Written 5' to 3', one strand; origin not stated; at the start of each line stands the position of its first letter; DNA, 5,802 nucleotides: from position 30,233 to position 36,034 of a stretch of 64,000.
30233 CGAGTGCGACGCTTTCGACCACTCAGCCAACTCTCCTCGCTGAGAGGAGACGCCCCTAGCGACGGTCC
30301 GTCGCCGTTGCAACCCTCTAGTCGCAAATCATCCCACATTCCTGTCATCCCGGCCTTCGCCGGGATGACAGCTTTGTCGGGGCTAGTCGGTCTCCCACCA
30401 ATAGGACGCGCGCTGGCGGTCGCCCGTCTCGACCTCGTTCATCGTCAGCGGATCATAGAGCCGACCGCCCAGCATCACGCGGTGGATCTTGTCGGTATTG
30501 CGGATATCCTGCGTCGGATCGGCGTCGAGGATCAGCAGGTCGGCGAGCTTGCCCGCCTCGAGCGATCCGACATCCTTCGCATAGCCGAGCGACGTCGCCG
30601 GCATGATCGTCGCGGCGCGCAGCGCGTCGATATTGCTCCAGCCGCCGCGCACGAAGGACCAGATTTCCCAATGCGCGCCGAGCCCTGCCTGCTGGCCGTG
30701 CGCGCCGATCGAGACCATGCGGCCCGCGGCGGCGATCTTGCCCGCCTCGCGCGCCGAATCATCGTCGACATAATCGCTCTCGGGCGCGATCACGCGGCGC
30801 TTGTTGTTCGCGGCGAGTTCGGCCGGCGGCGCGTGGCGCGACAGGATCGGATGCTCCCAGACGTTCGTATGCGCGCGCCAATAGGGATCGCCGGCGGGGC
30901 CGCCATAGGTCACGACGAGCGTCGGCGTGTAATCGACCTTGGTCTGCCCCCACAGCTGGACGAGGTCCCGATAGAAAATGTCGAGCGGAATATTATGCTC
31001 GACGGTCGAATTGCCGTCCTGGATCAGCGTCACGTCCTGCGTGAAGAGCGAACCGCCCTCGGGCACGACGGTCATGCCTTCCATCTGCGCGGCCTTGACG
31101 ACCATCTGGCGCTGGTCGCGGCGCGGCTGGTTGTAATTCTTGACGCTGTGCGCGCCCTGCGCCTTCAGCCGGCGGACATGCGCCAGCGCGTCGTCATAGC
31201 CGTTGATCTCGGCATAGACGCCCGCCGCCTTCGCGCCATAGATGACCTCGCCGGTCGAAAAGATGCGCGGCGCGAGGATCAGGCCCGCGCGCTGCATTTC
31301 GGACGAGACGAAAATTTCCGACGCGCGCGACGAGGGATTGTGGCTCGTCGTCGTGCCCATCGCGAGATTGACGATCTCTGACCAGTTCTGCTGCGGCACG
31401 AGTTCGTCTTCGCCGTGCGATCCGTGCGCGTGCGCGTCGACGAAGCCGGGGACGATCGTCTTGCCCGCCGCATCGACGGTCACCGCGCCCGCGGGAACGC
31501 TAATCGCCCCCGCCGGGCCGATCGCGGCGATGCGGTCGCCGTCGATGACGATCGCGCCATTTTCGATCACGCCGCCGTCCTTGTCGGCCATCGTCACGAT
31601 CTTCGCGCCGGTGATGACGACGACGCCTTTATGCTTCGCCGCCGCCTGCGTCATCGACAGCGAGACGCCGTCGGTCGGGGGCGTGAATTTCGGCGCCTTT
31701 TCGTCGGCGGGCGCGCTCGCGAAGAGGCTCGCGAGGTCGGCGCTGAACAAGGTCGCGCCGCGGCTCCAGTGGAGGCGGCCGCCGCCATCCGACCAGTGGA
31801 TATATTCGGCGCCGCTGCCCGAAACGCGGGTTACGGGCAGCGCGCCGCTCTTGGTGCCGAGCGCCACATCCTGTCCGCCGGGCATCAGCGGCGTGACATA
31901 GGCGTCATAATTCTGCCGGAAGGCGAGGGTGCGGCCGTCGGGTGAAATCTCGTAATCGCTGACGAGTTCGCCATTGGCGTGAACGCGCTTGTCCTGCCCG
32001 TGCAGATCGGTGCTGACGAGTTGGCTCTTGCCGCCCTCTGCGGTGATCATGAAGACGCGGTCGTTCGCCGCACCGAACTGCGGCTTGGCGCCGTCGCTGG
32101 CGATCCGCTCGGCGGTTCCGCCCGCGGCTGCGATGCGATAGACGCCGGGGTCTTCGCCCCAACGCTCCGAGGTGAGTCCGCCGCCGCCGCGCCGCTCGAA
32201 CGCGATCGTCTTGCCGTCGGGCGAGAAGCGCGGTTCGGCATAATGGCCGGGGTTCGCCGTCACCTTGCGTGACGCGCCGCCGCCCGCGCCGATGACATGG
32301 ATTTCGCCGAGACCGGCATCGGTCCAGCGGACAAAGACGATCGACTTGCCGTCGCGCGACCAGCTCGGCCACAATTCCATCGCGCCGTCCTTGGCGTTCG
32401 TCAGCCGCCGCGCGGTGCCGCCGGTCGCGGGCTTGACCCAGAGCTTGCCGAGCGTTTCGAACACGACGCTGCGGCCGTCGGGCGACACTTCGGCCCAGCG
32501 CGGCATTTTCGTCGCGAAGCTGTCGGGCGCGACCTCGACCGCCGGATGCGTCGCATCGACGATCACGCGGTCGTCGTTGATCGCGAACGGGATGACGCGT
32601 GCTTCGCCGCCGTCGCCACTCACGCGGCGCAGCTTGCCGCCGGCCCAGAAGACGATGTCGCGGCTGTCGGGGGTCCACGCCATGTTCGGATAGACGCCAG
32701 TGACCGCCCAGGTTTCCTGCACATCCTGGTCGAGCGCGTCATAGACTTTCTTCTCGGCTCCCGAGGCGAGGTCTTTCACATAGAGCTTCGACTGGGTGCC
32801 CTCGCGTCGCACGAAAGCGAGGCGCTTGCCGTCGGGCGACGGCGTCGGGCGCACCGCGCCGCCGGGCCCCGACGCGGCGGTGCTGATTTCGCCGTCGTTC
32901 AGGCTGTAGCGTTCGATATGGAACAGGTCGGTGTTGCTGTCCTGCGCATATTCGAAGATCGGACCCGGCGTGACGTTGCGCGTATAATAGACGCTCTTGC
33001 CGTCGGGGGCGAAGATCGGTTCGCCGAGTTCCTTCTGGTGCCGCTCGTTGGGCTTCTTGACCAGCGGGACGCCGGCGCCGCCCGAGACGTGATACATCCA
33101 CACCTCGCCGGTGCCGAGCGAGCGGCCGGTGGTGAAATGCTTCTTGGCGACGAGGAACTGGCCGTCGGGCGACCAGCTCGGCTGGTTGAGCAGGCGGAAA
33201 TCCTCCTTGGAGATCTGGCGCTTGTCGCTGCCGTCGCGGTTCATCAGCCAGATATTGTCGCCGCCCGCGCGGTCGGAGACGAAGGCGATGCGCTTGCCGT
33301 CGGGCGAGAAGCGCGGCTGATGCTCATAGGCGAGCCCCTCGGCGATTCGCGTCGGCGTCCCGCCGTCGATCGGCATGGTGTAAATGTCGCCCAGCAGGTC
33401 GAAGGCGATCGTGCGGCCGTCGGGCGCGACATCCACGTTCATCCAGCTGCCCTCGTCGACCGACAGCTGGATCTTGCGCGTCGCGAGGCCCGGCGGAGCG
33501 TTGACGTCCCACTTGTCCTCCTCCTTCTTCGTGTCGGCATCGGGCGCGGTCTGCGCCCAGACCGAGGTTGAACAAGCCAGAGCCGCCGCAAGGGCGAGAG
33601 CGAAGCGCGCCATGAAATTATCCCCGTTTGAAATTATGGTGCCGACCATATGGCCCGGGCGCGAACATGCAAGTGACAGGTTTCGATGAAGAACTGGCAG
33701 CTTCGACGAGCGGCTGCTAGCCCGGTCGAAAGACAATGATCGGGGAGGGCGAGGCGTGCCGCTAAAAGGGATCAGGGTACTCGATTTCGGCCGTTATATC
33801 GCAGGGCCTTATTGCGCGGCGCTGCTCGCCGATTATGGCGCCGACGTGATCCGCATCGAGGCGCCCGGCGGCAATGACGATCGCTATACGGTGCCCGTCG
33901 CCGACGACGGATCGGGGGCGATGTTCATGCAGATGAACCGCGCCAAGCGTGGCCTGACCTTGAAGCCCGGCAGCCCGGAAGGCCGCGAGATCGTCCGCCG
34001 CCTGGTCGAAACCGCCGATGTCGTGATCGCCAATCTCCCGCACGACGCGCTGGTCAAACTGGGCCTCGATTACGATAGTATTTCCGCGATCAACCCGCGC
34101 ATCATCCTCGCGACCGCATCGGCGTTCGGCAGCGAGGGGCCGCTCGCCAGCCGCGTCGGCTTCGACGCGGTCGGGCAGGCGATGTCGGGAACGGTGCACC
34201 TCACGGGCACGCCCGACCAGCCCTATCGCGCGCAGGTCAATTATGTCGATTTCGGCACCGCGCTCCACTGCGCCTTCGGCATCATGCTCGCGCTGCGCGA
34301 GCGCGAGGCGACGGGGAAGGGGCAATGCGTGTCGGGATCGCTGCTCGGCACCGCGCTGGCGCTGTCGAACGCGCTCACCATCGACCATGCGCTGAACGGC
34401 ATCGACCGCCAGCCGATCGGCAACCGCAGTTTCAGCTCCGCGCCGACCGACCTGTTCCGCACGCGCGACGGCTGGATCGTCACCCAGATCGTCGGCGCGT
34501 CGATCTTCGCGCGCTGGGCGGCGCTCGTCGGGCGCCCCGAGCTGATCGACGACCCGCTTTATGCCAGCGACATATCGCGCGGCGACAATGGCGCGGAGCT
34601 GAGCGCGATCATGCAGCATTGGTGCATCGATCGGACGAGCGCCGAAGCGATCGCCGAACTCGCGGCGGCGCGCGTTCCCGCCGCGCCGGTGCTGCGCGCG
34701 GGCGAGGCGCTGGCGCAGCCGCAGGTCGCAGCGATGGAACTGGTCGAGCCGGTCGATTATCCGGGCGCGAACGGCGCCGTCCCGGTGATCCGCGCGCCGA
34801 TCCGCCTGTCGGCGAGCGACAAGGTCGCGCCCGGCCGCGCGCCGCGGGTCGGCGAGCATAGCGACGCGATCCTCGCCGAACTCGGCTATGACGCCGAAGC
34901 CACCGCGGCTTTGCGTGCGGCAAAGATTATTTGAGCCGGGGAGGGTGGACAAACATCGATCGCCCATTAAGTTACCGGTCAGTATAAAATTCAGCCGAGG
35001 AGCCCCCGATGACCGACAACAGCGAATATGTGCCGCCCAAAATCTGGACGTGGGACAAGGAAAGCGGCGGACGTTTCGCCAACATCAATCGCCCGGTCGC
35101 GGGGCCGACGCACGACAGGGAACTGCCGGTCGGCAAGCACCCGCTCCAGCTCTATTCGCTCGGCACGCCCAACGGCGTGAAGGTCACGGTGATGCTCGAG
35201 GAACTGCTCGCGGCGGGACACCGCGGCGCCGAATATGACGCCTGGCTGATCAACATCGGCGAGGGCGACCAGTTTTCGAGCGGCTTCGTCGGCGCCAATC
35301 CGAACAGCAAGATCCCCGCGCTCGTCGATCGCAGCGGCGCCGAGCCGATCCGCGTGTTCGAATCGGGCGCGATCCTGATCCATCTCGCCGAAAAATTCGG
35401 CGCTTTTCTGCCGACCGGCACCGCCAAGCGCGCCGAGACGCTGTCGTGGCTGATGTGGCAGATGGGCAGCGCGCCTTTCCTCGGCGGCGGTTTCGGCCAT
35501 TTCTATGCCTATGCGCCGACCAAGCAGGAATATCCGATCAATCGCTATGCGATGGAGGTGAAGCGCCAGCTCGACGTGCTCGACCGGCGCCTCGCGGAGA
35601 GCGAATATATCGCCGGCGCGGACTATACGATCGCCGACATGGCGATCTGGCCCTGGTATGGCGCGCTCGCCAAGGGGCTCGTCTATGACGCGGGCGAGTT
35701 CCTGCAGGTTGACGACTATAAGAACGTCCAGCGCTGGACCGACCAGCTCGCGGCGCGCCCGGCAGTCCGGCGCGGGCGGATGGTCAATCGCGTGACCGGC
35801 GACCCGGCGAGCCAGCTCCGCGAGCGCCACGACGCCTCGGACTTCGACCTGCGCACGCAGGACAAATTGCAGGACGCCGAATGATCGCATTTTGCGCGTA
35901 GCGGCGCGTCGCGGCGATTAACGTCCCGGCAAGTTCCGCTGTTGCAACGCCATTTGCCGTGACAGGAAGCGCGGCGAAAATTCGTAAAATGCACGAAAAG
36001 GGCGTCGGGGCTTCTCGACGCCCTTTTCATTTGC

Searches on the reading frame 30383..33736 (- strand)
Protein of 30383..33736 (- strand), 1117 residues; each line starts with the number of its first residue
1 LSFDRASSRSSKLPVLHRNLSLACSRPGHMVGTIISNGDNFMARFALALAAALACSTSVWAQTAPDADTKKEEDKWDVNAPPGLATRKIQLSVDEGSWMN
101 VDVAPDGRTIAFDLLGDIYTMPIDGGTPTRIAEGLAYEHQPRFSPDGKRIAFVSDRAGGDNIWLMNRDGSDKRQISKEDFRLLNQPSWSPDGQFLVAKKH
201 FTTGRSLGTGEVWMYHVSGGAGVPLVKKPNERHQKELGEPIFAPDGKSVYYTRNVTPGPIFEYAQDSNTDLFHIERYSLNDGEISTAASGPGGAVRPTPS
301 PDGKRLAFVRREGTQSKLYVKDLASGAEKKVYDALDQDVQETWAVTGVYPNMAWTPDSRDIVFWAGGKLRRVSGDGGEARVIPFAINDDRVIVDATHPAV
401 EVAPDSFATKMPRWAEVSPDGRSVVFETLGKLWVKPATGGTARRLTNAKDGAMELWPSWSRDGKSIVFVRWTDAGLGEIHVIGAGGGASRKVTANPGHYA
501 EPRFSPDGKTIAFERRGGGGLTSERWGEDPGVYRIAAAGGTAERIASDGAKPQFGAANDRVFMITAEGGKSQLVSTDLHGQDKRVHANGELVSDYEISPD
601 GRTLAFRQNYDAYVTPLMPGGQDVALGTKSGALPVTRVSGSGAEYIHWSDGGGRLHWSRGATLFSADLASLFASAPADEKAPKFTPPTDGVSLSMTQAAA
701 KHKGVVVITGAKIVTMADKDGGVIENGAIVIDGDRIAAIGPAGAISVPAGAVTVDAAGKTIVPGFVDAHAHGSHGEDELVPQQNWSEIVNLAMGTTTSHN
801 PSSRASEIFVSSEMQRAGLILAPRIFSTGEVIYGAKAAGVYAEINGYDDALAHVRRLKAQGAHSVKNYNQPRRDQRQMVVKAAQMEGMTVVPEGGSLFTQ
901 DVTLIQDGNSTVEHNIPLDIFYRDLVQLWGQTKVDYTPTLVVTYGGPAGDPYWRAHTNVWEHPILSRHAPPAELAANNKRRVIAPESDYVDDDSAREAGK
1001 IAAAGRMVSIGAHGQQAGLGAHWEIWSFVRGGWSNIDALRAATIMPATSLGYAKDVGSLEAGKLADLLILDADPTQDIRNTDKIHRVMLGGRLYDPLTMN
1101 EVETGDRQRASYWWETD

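Call 48: search_protein_families(library=pfam, proteins=[window:30383-33736:-])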
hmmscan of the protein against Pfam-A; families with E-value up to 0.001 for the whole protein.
window:30383-33736:- (1117 aa): 5 families
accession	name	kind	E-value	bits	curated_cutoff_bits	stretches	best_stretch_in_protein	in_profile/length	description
PF07676.18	PD40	-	4.1e-46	154.5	20.9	3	130-163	3-37/38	WD40-like Beta Propeller Repeat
PF01979.26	Amidohydro_1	-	8.1e-16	58.6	25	1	1029-1093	277-344/345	Amidohydrolase family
PF00930.27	DPPIV_N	-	1.5e-14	53.9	22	0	116-178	23-81/354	Dipeptidyl peptidase IV (DPP IV) N-terminal region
PF07969.17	Amidohydro_3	-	8.1e-10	39.2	29.7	2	753-771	2-20/472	Amidohydrolase family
PF25174.1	Beta-prop_THOC3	-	6.1e-05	22.6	305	0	141-199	94-148/272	THOC3 beta-propeller domain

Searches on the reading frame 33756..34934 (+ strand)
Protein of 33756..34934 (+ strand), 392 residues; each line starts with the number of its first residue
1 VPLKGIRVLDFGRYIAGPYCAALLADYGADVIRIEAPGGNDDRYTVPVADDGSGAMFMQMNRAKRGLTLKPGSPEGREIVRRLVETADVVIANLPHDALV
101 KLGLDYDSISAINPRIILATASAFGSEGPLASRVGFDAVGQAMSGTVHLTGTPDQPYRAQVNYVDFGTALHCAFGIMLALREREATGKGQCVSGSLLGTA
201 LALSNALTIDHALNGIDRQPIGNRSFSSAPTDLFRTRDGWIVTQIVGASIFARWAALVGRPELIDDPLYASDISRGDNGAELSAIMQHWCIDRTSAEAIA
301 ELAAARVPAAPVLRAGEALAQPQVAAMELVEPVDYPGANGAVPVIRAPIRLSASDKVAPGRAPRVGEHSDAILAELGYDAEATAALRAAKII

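Call 48: search_protein_families(library=pfam, proteins=[window:33756-34934:+])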
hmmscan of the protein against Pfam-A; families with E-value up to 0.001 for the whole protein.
window:33756-34934:+ (392 aa): 1 family
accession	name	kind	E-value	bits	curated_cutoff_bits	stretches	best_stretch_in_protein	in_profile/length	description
PF02515.22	CoA_transf_3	-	9.5e-115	384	23.3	1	3-369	1-366/366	CoA-transferase family III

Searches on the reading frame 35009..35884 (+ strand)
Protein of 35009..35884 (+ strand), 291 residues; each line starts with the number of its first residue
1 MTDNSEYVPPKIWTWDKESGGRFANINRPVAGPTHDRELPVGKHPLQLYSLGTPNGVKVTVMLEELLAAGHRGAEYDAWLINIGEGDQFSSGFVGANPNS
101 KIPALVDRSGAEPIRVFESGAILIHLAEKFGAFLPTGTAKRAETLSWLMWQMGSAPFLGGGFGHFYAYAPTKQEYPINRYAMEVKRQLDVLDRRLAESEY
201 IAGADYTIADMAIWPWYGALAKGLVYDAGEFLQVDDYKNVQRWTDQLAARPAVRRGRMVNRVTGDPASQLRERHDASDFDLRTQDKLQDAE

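Call 48: search_protein_families(library=pfam, proteins=[window:35009-35884:+])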
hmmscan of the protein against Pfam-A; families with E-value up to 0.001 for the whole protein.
window:35009-35884:+ (291 aa): 6 families
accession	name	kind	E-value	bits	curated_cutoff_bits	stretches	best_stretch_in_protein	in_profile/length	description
PF13410.11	GST_C_2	-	2.8e-08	34.2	24.9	1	178-245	5-68/69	Glutathione S-transferase, C-terminal domain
PF00043.30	GST_C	-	4.3e-07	30.5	20.7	1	182-251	29-93/93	Glutathione S-transferase, C-terminal domain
PF02798.26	GST_N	-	2.4e-06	28.2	20.9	1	48-128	5-76/76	Glutathione S-transferase, N-terminal domain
PF13409.12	GST_N_2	-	7.4e-05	23.7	25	1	67-128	10-69/70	Glutathione S-transferase, N-terminal domain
PF14497.11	GST_C_3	-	0.00013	22.6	21.6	1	179-253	26-97/104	Glutathione S-transferase, C-terminal domain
PF21972.1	Arc1p_N_like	-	0.00075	20.2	27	0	182-247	15-77/81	Nuclear-export cofactor Arc1p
